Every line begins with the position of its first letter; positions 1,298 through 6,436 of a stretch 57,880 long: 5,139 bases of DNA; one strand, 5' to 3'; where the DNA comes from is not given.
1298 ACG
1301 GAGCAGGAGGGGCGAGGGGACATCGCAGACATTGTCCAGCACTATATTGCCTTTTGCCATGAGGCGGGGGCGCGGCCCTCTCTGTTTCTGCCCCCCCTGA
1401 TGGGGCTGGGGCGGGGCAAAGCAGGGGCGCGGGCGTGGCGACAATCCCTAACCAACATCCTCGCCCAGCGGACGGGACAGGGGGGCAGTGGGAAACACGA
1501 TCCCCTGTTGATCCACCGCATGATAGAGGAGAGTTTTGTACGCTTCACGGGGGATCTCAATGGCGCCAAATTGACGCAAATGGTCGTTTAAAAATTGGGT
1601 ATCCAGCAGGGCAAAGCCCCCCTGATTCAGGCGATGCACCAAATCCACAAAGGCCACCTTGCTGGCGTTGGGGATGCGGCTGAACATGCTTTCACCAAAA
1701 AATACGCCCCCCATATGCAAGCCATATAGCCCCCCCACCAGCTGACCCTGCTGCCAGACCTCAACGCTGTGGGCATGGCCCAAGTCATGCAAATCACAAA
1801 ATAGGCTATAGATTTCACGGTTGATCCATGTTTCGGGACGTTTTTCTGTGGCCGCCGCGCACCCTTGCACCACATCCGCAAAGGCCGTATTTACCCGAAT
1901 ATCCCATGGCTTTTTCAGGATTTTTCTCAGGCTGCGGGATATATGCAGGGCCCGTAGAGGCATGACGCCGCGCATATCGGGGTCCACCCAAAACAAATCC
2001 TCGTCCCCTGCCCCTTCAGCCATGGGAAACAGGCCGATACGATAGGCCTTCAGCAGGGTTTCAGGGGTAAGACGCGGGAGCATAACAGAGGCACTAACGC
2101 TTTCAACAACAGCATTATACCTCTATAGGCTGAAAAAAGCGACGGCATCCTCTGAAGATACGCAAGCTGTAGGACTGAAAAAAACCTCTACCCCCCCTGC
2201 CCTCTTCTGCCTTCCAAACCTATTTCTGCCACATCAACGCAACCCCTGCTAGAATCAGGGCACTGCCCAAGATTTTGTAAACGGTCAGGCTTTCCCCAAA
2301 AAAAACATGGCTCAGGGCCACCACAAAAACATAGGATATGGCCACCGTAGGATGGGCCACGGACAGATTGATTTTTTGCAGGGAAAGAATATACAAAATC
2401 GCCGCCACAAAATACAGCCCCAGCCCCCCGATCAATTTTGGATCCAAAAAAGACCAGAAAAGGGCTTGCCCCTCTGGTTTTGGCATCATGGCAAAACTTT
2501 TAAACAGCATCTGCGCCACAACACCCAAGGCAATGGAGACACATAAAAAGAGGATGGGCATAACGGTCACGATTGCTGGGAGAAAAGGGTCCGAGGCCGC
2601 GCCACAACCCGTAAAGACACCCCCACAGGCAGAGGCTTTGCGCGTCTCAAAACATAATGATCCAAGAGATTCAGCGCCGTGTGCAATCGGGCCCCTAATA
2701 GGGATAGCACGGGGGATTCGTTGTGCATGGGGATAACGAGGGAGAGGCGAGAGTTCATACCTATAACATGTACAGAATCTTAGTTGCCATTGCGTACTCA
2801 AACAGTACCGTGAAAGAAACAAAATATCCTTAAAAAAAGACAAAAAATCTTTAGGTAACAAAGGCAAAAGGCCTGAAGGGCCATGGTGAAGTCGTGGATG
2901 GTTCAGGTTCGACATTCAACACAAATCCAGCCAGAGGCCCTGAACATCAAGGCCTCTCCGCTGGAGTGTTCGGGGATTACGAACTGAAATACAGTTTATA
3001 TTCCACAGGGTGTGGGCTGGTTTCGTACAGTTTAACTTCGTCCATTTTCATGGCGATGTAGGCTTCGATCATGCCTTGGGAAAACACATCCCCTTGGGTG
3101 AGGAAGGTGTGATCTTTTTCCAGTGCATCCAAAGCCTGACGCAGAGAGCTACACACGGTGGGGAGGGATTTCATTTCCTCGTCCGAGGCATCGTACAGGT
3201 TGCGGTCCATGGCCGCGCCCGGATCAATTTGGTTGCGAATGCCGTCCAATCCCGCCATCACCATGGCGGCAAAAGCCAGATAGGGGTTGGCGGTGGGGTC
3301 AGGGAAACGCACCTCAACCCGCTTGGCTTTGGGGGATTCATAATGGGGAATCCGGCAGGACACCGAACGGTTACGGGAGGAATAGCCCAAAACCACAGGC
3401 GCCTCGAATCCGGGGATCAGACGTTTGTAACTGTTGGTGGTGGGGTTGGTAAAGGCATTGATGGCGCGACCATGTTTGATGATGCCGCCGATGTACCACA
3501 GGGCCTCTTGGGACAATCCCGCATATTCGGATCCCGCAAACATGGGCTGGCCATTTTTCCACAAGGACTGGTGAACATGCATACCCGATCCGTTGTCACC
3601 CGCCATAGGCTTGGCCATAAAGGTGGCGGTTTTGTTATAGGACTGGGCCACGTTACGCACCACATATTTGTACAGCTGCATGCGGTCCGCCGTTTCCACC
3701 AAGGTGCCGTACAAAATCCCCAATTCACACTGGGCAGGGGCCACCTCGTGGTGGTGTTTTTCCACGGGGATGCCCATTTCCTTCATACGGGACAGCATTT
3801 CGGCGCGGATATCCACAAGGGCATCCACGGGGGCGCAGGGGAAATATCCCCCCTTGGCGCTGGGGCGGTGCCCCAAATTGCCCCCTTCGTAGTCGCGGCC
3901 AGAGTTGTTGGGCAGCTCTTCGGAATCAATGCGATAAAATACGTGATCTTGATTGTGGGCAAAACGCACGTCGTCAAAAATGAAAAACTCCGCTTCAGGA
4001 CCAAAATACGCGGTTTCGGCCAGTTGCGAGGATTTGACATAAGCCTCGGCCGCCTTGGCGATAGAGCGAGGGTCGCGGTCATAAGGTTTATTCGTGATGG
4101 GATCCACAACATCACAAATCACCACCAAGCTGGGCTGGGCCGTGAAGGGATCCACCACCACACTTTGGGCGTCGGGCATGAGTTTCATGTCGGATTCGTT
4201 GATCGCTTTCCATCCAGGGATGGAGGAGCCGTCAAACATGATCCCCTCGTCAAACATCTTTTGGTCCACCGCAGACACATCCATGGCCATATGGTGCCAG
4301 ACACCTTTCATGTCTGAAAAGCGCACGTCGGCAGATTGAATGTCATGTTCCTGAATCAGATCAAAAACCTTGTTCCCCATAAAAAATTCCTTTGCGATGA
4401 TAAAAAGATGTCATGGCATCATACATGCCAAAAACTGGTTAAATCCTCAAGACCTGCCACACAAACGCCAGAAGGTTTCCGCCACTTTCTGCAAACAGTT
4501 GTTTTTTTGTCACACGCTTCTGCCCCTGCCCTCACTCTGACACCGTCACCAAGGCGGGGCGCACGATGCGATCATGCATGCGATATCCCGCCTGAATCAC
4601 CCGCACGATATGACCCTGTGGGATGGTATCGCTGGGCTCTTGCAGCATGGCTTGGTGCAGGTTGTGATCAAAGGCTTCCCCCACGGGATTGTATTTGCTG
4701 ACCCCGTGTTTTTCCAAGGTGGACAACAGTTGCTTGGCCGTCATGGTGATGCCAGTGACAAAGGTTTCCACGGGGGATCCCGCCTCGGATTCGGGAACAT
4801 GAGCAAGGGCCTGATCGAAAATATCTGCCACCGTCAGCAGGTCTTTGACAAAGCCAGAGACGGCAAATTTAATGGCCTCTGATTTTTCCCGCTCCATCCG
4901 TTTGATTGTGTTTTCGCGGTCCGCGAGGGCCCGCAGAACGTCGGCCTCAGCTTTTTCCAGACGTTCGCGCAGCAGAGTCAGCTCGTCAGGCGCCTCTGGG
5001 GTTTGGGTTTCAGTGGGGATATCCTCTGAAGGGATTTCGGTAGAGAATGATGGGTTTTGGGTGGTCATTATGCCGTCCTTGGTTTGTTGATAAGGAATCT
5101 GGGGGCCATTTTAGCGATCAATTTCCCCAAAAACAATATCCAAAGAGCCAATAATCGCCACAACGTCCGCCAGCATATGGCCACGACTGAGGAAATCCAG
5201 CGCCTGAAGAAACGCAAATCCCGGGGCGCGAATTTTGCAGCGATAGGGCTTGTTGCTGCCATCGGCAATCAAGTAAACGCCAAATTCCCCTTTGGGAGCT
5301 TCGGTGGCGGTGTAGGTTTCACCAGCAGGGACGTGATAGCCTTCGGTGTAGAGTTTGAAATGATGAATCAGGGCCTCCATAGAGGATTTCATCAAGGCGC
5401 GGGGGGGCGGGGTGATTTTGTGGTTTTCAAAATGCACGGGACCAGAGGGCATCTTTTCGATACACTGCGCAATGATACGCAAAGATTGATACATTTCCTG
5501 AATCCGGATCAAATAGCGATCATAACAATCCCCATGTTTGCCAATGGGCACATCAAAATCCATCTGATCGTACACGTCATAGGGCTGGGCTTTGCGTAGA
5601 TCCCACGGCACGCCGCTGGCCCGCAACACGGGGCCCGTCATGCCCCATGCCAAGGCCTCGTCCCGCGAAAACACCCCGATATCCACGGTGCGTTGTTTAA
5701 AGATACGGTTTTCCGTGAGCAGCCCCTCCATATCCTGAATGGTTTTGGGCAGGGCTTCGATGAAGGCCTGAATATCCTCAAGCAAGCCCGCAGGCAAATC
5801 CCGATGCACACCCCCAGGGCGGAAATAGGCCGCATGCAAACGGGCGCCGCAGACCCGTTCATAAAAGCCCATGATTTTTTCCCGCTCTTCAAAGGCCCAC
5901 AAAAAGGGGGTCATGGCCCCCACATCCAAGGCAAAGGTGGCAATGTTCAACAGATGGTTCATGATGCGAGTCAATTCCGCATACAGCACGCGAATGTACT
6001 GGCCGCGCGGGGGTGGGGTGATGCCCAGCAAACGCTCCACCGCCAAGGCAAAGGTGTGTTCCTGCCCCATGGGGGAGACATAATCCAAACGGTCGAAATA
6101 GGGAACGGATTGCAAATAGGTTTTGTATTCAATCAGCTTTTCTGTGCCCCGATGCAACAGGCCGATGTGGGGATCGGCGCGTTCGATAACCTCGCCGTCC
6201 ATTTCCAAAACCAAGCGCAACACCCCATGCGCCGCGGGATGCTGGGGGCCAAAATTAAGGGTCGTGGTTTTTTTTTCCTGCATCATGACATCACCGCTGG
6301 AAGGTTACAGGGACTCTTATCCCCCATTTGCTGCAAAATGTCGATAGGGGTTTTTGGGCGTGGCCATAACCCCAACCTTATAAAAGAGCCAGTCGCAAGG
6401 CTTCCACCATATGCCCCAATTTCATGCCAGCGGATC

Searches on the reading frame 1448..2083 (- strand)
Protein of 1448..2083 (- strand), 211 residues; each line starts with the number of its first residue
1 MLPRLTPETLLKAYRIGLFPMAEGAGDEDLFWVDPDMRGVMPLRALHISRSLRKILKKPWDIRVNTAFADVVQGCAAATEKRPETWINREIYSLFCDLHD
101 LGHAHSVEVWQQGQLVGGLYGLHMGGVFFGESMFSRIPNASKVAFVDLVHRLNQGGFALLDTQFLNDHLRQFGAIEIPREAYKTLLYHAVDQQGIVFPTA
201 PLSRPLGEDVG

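Call 69: search_protein_families(library=pfam, proteins=[window:1448-2083:-], max_evalue=0.0001)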
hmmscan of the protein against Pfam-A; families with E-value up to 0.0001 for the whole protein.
window:1448-2083:- (211 aa): 1 family
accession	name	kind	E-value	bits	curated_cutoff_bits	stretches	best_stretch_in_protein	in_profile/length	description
PF03588.20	Leu_Phe_trans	-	3.2e-67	225.7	22.7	1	7-178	1-171/171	Leucyl/phenylalanyl-tRNA protein transferase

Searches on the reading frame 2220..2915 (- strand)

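Call 69: search_protein_families(library=pfam, proteins=[window:2220-2915:-], max_evalue=0.0001)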
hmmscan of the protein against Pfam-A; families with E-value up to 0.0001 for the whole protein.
window:2220-2915:- (231 aa): 1 family
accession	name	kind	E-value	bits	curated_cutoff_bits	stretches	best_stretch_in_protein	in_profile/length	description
PF00892.27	EamA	-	6.7e-09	36.6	28.2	1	118-228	28-133/135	EamA-like transporter family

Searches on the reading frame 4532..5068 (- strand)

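Call 69: search_protein_families(library=pfam, proteins=[window:4532-5068:-], max_evalue=0.0001)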
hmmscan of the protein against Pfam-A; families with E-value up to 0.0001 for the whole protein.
window:4532-5068:- (178 aa): 1 family
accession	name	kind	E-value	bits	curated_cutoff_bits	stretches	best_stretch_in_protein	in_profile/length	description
PF01025.24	GrpE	-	1.1e-50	171.9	25.8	1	17-178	7-165/165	GrpE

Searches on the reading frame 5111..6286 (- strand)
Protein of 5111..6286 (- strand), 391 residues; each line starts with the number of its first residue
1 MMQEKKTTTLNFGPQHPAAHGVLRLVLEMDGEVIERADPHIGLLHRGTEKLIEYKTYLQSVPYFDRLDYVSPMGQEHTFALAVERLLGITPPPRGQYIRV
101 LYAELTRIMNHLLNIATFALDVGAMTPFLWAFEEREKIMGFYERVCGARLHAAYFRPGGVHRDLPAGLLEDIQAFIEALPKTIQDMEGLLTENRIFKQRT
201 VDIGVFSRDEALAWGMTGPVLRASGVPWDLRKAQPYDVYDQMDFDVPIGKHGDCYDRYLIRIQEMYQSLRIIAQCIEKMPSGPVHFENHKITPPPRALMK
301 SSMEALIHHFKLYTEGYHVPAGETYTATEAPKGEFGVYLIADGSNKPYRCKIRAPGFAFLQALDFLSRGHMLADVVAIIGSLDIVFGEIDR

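Call 22: search_protein_families(library=pfam, proteins=[window:5111-6286:-], max_evalue=0.00001)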
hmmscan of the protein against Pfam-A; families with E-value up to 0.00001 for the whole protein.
window:5111-6286:- (391 aa): 1 family
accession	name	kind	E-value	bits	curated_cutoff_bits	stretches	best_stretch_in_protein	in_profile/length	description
PF00346.24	Complex1_49kDa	-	1.4e-129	431.4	24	1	121-391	1-271/271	Respiratory-chain NADH dehydrogenase, 49 Kd subunit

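Call 32: find_related_loci(query=window:5111-6286:-, collection=genome_contigs, flank=3000)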
Query window:5111-6286:- (391 aa) in genome_contigs; peptide patterns used: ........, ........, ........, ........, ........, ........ (x = any residue, [..] = any of these).
600 stretches matched a pattern (row limit reached: there are more); 596 encode a relative of the query (tblastn E <= 1e-3); the best 80 are kept; 80 distinct loci.
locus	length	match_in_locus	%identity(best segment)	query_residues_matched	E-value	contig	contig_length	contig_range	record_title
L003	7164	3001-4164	80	4-391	0e+0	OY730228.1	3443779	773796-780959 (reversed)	MAG: Alphaproteobacteria bacterium isolate 64c7ca25-a9be-4dae-95e9-b727d493ec1e genome assembly, chromosome: 1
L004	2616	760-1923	79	4-391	0e+0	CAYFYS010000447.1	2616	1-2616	MAG TPA_asm: uncultured Rhodospirillaceae bacterium isolate ERP110561_co1_78 genome assembly, contig: NODE_26122_length_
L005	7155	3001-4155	80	6-390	0e+0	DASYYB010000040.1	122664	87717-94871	MAG TPA_asm: Stellaceae bacterium isolate SMAG_U6324 k141_336148, whole genome shotgun sequence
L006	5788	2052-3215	78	4-391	0e+0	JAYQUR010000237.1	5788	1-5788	MAG: Alphaproteobacteria bacterium isolate SD9011_COM_metabat_bins_2.tsv.064_sub NODE_7765_length_5788_cov_5.479853, who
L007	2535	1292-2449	80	6-391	0e+0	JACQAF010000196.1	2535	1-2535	MAG: Rhodospirillales bacterium isolate NC_groundwater_909_Pr1_S-0.2um_66_15 Montesol18-Sp2_coassembly_scaffold_726125,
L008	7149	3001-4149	80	9-391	0e+0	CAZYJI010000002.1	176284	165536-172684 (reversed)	MAG TPA_asm: uncultured Alphaproteobacteria bacterium isolate SRP219642_co7_48 genome assembly, contig: NODE_69_length_1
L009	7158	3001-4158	77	6-391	0e+0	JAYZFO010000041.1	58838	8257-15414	MAG: Pseudomonadota bacterium isolate XB_MAG168 DB_MAG168_0041, whole genome shotgun sequence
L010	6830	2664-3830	80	3-391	0e+0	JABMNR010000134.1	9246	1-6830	MAG: Alphaproteobacteria bacterium isolate bin.590 k141_4537026, whole genome shotgun sequence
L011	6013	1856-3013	77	6-391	0e+0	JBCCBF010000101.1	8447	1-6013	MAG: Pseudomonadota bacterium isolate P01_A01_bin.29 k141_1478696_length_8447_cov_12.0000, whole genome shotgun sequence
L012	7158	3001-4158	79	6-391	0e+0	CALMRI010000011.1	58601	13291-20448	MAG: uncultured Alphaproteobacteria bacterium isolate FRAM_RAS_EGC1617_bin3 genome assembly, contig: FRAM_EGC1617_bin3-1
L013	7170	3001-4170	77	2-391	0e+0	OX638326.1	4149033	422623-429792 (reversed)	MAG: uncultured Alphaproteobacteria bacterium isolate 36580269-0a0b-41f5-a0f3-8f7859907d82 genome assembly, chromosome:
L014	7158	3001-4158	77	6-391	0e+0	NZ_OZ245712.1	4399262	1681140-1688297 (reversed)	MAG: Algihabitans sp. isolate 17060fee-b3a7-40ed-b3ee-1277560e0bcf chromosome 1, complete sequence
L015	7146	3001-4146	77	9-390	0e+0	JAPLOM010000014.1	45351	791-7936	MAG: Alphaproteobacteria bacterium isolate LacPavin_0818_WC50_MAG_65_9 LacPavin_0818_WC50_scaffold_297742, whole genome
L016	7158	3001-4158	77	6-391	0e+0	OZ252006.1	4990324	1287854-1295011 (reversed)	MAG: Rhodospirillales bacterium isolate 5336f951-ae22-46c2-9eb7-9a73aade37ac genome assembly, chromosome: 1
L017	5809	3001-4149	77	9-391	0e+0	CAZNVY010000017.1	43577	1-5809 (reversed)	MAG TPA_asm: uncultured Elstera sp. isolate SRP290908_co2_383 genome assembly, contig: NODE_1019_length_43577_cov_3.9202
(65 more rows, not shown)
